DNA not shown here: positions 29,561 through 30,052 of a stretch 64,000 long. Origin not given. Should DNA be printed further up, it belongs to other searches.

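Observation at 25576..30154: Tandem array of about 10 small Cys-rich paralogs sharing a C-terminal CP(L/M)(Y/F)GCPKH motif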

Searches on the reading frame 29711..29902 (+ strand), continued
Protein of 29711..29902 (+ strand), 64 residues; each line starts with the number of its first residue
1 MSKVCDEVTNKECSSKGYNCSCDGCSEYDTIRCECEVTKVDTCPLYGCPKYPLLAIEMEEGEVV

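Call 74: search_protein_families(library=ncbifam, alignment_id=A3, max_evalue=1)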
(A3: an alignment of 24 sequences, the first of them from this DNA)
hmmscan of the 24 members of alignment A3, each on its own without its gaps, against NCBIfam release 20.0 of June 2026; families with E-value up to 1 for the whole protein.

A. member 1, seq(57 aa): 0 families

B. families by the number of members that match (of 24 scanned): 1 family
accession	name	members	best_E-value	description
NF001644.0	PRK00420.1-1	1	0.27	hypothetical protein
